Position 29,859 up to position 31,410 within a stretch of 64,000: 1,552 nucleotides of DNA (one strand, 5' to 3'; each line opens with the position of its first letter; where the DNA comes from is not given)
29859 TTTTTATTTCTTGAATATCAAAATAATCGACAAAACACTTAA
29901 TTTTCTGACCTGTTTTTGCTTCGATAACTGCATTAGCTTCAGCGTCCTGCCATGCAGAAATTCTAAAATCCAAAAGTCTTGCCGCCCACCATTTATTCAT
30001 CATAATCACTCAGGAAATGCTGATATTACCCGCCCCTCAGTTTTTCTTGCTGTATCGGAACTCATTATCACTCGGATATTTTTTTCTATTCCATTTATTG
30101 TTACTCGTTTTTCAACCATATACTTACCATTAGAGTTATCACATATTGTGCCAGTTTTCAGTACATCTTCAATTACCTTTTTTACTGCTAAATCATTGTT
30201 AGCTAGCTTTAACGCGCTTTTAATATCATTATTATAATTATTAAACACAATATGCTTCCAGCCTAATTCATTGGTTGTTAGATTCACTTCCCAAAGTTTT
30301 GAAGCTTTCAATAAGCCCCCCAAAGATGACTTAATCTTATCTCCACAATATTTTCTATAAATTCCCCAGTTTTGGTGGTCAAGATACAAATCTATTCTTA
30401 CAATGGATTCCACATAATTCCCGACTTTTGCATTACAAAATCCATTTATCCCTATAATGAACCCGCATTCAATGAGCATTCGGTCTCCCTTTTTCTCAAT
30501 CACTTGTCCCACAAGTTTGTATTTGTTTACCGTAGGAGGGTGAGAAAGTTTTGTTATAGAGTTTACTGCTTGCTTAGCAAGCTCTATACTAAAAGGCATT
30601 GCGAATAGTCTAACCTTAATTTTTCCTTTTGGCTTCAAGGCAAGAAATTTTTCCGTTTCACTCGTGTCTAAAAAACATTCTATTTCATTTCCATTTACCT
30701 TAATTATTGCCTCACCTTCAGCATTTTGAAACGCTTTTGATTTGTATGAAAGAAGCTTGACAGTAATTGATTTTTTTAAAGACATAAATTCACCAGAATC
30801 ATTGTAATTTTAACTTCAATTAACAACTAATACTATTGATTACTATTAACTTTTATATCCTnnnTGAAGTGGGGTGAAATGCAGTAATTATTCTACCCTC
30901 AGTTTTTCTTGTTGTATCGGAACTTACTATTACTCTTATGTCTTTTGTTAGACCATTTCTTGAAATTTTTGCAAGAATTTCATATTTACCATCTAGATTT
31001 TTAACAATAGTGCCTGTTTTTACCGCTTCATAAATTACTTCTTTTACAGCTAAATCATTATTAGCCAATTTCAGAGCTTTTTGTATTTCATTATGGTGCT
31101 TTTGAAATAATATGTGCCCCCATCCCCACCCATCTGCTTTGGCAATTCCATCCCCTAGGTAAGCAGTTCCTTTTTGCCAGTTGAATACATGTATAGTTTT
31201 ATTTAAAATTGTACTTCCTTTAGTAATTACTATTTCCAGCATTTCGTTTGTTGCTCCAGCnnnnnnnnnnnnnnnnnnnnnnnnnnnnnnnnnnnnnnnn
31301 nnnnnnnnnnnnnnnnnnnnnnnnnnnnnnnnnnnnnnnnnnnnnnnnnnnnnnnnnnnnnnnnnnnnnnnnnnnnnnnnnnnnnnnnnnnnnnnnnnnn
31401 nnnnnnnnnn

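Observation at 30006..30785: Immunity protein fused in frame to a disarmed copy of the toxin tip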

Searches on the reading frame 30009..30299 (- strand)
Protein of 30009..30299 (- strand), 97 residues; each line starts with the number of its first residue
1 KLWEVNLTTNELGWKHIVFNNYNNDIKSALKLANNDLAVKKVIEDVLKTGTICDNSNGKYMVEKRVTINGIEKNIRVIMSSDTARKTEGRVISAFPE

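Call 23: search_solved_structures(query=A5, max_evalue=10, show_alignments=2)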
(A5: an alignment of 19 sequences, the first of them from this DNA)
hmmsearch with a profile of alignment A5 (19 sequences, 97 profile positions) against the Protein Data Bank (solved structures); distinct sequences matched with E-value up to 10: 17.
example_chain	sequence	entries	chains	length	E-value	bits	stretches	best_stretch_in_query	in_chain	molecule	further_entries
6n7m_A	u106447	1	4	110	0.0032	20.9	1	9-73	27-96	Hypothetical Protein CD630_05490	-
7c5x_A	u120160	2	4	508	0.022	18.2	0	11-27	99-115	iota-carbonic anhydrase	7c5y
7qax_A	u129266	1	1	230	0.024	18.1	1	14-66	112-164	Cyclodipeptide synthase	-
7qb8_A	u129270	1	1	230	0.024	18.1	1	14-65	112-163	Cyclodipeptide synthase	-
7qau_A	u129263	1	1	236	0.025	18.1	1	14-65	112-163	Cyclodipeptide synthase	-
7qay_A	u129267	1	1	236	0.026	18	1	14-65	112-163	Cyclodipeptide synthase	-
7qaq_A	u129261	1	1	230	0.028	17.9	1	14-65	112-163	Cyclodipeptide synthase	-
7qaw_A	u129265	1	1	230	0.028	17.9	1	14-65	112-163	Cyclodipeptide synthase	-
7qat_A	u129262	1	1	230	0.029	17.9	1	14-65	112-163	Cyclodipeptide synthase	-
7m5f_C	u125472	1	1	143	0.056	16.9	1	3-84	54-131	Toxin CdiA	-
3kf9_A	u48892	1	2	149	0.41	14.2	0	20-45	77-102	Caltractin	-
2obh_A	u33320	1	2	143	0.7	13.4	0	19-45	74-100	Centrin-2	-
9d2f_S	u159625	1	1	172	0.87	13.1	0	19-44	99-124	Centrin-2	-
9fqr_Pk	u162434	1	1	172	1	12.9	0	19-44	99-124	Centrin-2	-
5fhy_A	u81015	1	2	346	1.4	12.5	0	30-66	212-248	B-type flagellar hook-associated protein 2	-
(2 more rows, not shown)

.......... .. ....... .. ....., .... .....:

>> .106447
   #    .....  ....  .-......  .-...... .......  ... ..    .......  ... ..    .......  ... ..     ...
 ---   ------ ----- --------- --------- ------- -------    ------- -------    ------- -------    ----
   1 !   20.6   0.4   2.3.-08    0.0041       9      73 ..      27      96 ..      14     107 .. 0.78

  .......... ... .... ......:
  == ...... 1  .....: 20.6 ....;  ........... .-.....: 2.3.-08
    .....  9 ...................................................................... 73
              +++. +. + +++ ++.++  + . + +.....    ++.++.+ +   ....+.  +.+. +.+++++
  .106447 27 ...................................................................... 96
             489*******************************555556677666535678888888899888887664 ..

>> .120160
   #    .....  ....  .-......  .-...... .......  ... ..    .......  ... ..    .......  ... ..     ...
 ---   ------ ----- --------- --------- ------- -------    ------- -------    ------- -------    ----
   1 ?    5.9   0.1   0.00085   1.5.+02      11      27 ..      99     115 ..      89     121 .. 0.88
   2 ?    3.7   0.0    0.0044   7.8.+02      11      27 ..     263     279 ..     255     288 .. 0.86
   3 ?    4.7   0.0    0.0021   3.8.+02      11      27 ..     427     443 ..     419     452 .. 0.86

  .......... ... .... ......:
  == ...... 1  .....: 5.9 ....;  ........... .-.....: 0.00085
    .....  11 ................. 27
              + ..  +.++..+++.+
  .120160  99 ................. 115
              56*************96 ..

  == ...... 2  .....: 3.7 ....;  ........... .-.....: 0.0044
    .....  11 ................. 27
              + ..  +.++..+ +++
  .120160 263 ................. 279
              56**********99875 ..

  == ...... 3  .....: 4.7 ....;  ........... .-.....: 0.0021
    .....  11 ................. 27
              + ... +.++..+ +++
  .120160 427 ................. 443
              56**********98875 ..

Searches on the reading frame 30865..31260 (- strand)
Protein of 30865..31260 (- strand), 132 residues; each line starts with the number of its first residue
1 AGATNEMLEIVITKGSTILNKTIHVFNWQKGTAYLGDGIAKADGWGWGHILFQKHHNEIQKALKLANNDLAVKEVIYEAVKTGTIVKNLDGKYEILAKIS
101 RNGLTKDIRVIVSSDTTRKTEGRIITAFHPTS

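Call 40: search_solved_structures(query=A7, max_evalue=10, show_alignments=0)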
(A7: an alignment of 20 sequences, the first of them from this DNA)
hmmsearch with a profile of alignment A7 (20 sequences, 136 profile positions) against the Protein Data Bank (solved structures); distinct sequences matched with E-value up to 10: 15.
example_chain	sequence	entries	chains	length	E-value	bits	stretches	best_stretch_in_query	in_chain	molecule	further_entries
6n7m_A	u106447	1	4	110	0.0027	20.7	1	43-112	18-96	Hypothetical Protein CD630_05490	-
7m5f_C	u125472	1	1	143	0.035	17.1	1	33-123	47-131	Toxin CdiA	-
7qax_A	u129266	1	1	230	0.066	16.2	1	52-104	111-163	Cyclodipeptide synthase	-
7qb8_A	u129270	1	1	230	0.066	16.2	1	52-104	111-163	Cyclodipeptide synthase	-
7qau_A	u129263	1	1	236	0.069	16.2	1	52-104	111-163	Cyclodipeptide synthase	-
7qat_A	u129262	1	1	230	0.07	16.1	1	52-104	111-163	Cyclodipeptide synthase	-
7qay_A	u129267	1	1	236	0.071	16.1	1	52-104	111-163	Cyclodipeptide synthase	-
7qaq_A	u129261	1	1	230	0.073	16.1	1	52-104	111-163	Cyclodipeptide synthase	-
7qaw_A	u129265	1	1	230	0.078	16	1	52-104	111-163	Cyclodipeptide synthase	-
6zyw_M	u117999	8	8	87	0.078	16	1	5-65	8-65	Dynein light chain | Dynein light chain LC8_3a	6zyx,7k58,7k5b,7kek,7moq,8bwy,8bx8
7c5x_A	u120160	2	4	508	0.098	15.6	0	50-66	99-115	iota-carbonic anhydrase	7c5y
3kf9_A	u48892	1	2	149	1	12.4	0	59-80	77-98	Caltractin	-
3u3l_C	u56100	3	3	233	1.2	12.1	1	78-127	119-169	Tablysin 15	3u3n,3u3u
9d43_A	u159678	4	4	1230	1.3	12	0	13-81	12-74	Protein MSN5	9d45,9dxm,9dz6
7bqc_A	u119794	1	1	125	3.4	10.7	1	85-130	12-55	NF4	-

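Call 47: search_solved_structures(query=A7, max_evalue=0.05, show_alignments=2)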
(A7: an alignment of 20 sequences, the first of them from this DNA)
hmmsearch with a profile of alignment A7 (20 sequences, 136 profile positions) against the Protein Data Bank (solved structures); distinct sequences matched with E-value up to 0.05: 2.
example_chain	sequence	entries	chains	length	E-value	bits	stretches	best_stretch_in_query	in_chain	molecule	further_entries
6n7m_A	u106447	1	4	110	0.0027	20.7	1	43-112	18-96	Hypothetical Protein CD630_05490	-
7m5f_C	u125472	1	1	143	0.035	17.1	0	33-123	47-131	Toxin CdiA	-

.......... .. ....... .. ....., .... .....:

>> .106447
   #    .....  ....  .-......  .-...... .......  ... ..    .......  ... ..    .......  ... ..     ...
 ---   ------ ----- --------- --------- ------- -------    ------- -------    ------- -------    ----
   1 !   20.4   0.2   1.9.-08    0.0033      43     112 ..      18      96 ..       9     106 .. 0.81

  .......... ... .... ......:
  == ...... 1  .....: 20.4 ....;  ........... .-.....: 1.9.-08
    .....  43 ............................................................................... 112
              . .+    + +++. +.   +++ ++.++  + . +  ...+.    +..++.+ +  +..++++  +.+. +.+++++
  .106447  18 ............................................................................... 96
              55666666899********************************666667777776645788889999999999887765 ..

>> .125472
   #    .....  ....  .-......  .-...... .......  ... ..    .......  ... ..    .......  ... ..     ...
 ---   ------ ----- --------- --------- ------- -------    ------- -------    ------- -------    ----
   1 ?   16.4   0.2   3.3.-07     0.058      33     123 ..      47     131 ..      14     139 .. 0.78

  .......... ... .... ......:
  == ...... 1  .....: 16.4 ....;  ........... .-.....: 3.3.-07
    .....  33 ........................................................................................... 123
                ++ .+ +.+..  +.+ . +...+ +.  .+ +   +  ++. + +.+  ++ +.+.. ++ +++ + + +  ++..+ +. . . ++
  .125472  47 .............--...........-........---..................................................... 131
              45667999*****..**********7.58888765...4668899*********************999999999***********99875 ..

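Call 49: predict_structure(alignment_id=A7)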
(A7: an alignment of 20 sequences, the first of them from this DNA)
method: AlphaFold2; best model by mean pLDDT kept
length: 130 residues; sequences in the alignment: 20
mean_pLDDT: 85.3   pTM: 0.81
mean pLDDT of the five models: 85.3, 85.1, 84.3, 83.1, 81.4
residues with pLDDT >= 90: 68; 70-90: 41; 50-70: 21; < 50: 0
segments of 3 or more residues with pLDDT < 50: none
pLDDT, mean of each block of 10 residues (from residue 1): 70 64 81 74 85 95 93 95 90 96 96 82 87
secondary structure, 60 per line:
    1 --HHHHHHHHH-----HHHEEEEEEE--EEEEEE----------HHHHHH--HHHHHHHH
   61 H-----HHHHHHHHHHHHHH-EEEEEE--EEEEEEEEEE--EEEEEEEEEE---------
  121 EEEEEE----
elements in order: H3-11 E20-26 E29-34 H45-50 H53-61 H67-80 E82-87 E90-99 E102-111 E121-126

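Call 53: fold_search(model_id=the predicted structure, library=pdb)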
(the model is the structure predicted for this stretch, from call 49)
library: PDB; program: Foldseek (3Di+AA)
matches with E <= 10: 668; with E <= 0.001: 0
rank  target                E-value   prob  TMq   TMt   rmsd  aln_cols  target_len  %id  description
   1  6w3f_B                8.4e-02  0.30  0.27  0.29  10.1       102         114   12  Rd1NTF2_05_I64F_A80G_T94P_D101K_L106W (released 2020-04-15)
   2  5l33                  1.0e-01  0.69  0.30  0.36   5.4        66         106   17  Crystal structure of a de novo designed protein with curved beta-sheet (released 2017-01-25)
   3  9r0t_C                1.0e-01  0.35  0.27  0.33  10.4        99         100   14  De novo designed homodimeric NTF2-like protein with a hydrophobic pocket (released 2025-10-22)
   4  6w3f_A                1.4e-01  0.30  0.28  0.30  10.0       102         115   10  Rd1NTF2_05_I64F_A80G_T94P_D101K_L106W (released 2020-04-15)
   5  9r0t_B                1.6e-01  0.38  0.26  0.32   5.7        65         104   17  De novo designed homodimeric NTF2-like protein with a hydrophobic pocket (released 2025-10-22)
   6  5tph_A                1.8e-01  0.44  0.31  0.33  11.1        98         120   11  Crystal structure of a de novo designed protein homodimer with curved beta-sheet (released 2017-01-25)
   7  6s5l_B                1.9e-01  0.35  0.23  0.23   4.9        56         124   11  Anabaena Apo-C-Terminal Domain Homolog Of The Orange Carotenoid Protein In Native Conditions (released 2020-05-13)
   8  9r0z                  1.9e-01  0.28  0.26  0.32  10.3        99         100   14  De novo designed homodimeric NTF2-like protein (released 2025-10-22)
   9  9qzd_A                2.2e-01  0.25  0.27  0.29  10.4        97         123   16  de novo NTF2-like protein (released 2025-10-22)
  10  5trv                  2.2e-01  0.23  0.31  0.33  11.6       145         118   12  Crystal structure of a de novo designed protein with curved beta-sheet (released 2017-01-25)
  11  6s5l_G                2.4e-01  0.33  0.23  0.24   4.9        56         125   11  Anabaena Apo-C-Terminal Domain Homolog Of The Orange Carotenoid Protein In Native Conditions (released 2020-05-13)
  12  6s5l_I                2.4e-01  0.30  0.22  0.23   4.9        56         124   11  Anabaena Apo-C-Terminal Domain Homolog Of The Orange Carotenoid Protein In Native Conditions (released 2020-05-13)
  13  6w90                  2.4e-01  0.25  0.25  0.25   5.4        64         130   16  De novo designed NTF2 fold protein NT-9 (released 2020-08-19)
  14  8cht_A                2.4e-01  0.16  0.27  0.25  11.9       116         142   11  Crystal structure of human PURA (fragment Glu57-Glu212, PUR repeat I and II) (released 2024-02-21)
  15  5u35_B                2.7e-01  0.41  0.32  0.34  10.5       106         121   10  Crystal structure of a de novo designed protein with curved beta-sheet (released 2017-01-25)
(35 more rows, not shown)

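Call 71: search_protein_families(library=ncbifam, proteins=[window:30865-31260:-], max_evalue=1)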
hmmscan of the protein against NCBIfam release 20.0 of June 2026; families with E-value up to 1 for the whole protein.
window:30865-31260:- (132 aa): 0 families
